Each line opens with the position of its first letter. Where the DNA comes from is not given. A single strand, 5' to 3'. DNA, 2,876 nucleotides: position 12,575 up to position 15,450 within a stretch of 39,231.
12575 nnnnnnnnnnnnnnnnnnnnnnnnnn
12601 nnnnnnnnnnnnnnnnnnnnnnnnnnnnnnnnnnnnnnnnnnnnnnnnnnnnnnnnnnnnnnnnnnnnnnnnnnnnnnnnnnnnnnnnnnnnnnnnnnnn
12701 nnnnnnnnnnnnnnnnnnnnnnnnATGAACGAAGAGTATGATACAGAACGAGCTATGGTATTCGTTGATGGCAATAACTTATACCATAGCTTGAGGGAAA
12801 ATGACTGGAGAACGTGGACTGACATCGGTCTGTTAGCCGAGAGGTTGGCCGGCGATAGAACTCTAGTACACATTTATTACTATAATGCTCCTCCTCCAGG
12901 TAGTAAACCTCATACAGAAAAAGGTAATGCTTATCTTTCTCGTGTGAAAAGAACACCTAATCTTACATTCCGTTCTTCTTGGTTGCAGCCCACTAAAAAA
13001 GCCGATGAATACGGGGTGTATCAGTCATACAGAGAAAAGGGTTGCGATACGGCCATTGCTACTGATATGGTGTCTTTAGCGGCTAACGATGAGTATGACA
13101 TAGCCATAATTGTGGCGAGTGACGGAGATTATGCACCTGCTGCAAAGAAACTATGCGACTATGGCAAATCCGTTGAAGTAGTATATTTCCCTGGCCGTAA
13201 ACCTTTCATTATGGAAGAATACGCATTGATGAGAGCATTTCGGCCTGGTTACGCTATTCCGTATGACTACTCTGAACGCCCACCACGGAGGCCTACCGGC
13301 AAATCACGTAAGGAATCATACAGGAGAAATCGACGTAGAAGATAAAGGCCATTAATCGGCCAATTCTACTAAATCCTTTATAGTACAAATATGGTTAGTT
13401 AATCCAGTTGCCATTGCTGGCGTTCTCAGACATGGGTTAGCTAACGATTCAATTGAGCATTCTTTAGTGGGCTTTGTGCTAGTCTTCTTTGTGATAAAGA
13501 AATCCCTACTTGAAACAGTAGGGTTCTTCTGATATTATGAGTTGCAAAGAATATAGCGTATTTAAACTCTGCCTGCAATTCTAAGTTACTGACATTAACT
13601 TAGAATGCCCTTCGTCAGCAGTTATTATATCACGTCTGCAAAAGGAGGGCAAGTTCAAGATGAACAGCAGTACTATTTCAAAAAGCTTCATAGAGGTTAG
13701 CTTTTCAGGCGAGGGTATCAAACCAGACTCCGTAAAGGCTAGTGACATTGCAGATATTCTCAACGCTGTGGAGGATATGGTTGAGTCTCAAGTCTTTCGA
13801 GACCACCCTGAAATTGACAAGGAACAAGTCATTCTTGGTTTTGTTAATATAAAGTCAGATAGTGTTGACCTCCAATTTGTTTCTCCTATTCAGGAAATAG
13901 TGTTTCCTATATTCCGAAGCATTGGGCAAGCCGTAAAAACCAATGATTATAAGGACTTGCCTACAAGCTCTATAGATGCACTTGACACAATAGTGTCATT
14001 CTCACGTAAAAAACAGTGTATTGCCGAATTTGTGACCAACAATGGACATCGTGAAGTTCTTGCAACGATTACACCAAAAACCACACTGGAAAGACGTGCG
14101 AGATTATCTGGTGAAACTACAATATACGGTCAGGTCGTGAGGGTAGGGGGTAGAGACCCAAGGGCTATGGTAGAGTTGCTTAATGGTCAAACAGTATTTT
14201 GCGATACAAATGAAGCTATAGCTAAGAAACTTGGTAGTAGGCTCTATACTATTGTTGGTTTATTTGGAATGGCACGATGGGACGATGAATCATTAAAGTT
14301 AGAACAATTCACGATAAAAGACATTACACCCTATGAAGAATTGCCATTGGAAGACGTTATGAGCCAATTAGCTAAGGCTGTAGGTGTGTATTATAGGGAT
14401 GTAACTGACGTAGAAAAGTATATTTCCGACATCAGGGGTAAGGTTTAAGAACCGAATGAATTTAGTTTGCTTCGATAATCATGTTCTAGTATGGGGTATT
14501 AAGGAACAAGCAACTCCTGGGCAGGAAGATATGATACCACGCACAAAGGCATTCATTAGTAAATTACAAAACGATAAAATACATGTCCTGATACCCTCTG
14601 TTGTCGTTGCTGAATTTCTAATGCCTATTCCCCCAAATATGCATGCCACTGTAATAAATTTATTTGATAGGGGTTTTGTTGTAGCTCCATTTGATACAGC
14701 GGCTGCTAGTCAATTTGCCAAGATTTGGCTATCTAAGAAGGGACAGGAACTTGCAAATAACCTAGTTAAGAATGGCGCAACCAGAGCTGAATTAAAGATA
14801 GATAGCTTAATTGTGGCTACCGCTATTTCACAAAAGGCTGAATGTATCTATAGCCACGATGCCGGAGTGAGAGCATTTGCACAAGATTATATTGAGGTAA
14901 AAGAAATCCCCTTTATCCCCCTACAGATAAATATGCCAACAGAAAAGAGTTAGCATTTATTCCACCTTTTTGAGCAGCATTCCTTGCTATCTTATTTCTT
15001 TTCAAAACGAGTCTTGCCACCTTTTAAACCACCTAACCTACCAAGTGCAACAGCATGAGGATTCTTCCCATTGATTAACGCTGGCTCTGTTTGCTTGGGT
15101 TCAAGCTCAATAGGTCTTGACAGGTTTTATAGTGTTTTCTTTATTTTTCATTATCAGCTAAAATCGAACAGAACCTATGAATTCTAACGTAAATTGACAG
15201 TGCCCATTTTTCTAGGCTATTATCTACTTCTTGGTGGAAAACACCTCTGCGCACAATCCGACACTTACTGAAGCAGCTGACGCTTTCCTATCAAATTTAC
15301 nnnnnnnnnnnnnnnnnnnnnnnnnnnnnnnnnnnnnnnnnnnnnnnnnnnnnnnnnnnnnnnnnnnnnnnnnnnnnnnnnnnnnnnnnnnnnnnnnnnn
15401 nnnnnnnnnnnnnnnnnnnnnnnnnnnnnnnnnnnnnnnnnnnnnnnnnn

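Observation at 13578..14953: Atypical PIN module: PIN nuclease coupled to a 262-aa upstream partner behind an 11-bp perfect palindrome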

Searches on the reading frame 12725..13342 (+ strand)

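Call 3: search_protein_families(library=pfam, proteins=[window:12725-13342:+], max_evalue=1)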
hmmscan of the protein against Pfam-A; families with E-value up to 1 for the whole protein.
window:12725-13342:+ (206 aa): 2 families
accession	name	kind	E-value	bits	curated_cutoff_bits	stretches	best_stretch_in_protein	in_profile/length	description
PF01936.24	NYN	-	2.1e-20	74.2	24.2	1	9-158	1-126/145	NYN domain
PF25275.1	Golvesin_C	-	0.043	14.3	31.6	1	77-141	8-72/132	Golvesin C-terminal domain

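Call 4: search_protein_families(library=padloc, proteins=[window:12725-13342:+], max_evalue=1)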
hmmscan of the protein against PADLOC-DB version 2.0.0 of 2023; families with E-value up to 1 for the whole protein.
window:12725-13342:+ (206 aa): 2 families
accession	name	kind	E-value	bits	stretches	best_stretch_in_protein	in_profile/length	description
PDLC04163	HEC-09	-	9.1e-22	75.7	1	8-159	2-160/203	-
PDLC01154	NYN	-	5.6e-05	20.7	1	100-153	224-275/310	"LabA-like protein, NYN family nuclease"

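Call 5: search_protein_families(library=ncbifam, proteins=[window:12725-13342:+], max_evalue=1)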
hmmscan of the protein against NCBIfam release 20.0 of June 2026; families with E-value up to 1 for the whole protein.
window:12725-13342:+ (206 aa): 1 family
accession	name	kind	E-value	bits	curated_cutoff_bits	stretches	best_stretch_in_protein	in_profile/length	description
TIGR00288.1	TIGR00288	hypoth_equivalog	0.028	14.3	178.45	1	107-153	89-135/160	TIGR00288 family NYN domain-containing protein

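Call 57: search_protein_families(library=phrogs, proteins=[window:12725-13342:+], max_evalue=0.1)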
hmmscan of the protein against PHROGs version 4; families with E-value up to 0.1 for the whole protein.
window:12725-13342:+ (206 aa): 2 families
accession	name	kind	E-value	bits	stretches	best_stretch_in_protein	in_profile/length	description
phrog_7929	-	unknown function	3.5e-10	41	1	7-137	3-144/210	-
phrog_5783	-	unknown function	1.5e-06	28.9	1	98-142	145-189/246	-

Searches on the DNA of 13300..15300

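Call 78: search_rna_families(source=window, start=13300, end=15300, threshold=evalue, max_evalue=1)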
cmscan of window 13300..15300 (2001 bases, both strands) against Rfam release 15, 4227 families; matches with E-value up to 1: 1.
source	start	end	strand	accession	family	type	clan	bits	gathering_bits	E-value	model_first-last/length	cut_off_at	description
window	13448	13551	+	RF00201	snoZ278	Gene; snRNA; snoRNA; CD-box;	-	24.1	36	0.052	1-115/115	no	Small nucleolar RNA Z278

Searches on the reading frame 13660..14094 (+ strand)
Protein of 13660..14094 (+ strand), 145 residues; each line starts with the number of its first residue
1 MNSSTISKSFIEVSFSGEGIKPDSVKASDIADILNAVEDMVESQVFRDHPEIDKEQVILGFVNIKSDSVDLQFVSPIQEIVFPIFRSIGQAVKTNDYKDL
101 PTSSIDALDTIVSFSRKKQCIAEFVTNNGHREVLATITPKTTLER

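Call 62: predict_structure(alignment_id=A5)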
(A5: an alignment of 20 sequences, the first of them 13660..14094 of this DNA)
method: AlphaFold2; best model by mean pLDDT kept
length: 145 residues; sequences in the alignment: 20
mean_pLDDT: 88.3   pTM: 0.82
mean pLDDT of the five models: 88.3, 86.4, 85.8, 84.3, 83.8
residues with pLDDT >= 90: 93; 70-90: 44; 50-70: 2; < 50: 6
segments of 3 or more residues with pLDDT < 50: 1-6
pLDDT, mean of each block of 10 residues (from residue 1): 55 90 85 93 91 84 84 91 95 93 94 94 93 96 83
secondary structure, 60 per line:
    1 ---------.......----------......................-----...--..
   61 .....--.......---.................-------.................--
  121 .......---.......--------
elements in order: E10-16 H27-48 E59-65 E68-74 H78-94 H102-118 E121-127 E131-137

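Call 65: fold_search(model_id=the predicted structure, library=pdb)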
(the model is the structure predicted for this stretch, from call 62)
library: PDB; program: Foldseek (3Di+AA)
matches with E <= 10: 902; with E <= 0.001: 0
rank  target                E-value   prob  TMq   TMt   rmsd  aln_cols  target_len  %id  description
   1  9ldy_A                4.6e-03  0.80  0.29  0.07   8.7       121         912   12  Crystallization of putative zinc protease from Porphyromonas gingivalis (released 2026-01-14)
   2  6b05_A                1.2e-02  0.54  0.28  0.08  13.6       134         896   10  The Crystal Structure of the Ferredoxin Protease FusC E83A mutant in complex with Arabidopsis Ferredoxin (released 2018-06-20)
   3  2mq8_MODEL_1_A        1.3e-02  0.87  0.35  0.42  14.2       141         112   15  Solution NMR Structure of De novo designed protein LFR1 1 with ferredoxin fold, Northeast Structural Genomics  (released 2014-08-20)
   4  8iao_Ab               1.9e-02  0.35  0.24  0.12   8.4       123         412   11  Respiratory complex CI:CIII2, type I, Wild type mouse under thermoneutral temperature (released 2024-09-18)
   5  7y8x_E                1.9e-02  0.30  0.26  0.14  15.2       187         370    9  Crystal structure of AlbEF homolog from Quasibacillus thermotolerans in complex with Ni(II) (released 2022-10-12)
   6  7rzh_A                2.3e-02  0.47  0.27  0.07   8.2       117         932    8  Insulin Degrading Enzyme O/O (released 2022-08-31)
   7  6b03_A                2.3e-02  0.38  0.25  0.07  13.7       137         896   12  The crystal structure of the ferredoxin protease FusC in complex with its substrate plant ferredoxin (released 2018-06-20)
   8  5hxk_B                2.8e-02  0.30  0.24  0.13   8.6       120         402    7  Structure of TTHA1265 (released 2017-02-01)
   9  8e73_B                3.8e-02  0.66  0.32  0.14   6.8       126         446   13  Vigna radiata supercomplex I+III2 (full bridge) (released 2023-01-11)
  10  9h8t_K                3.8e-02  0.41  0.28  0.13   8.1       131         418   10  Cryo-EM structure of the atovaquone-inhibited Complex III from the Chlorocebus sabaeus respirasome (released 2025-07-02)
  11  7y8u_E                3.8e-02  0.20  0.23  0.13  15.1       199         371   11  Crystal structure of AlbEF homolog from Quasibacillus thermotolerans (released 2022-10-12)
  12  7y8v_E                4.1e-02  0.23  0.25  0.14  15.3       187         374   11  Crystal structure of AlbEF homolog mutant (AlbF-H54A/H58A) from Quasibacillus thermotolerans (released 2022-10-12)
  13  4ney_A                5.2e-02  0.87  0.33  0.29   5.9       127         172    6  Crystal Structure of an engineered protein with ferredoxin fold, Northeast Structural Genomics Consortium (NESG) Targe (released 2014-01-15)
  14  5okd_B                5.2e-02  0.28  0.26  0.12   8.9       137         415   10  Crystal structure of bovine Cytochrome bc1 in complex with inhibitor SCR0911. (released 2018-02-28)
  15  8zno_A                5.9e-02  0.41  0.31  0.14   7.1       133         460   14  Cryo-EM structure of Arachis hypogaea bc1 complex (released 2025-06-04)
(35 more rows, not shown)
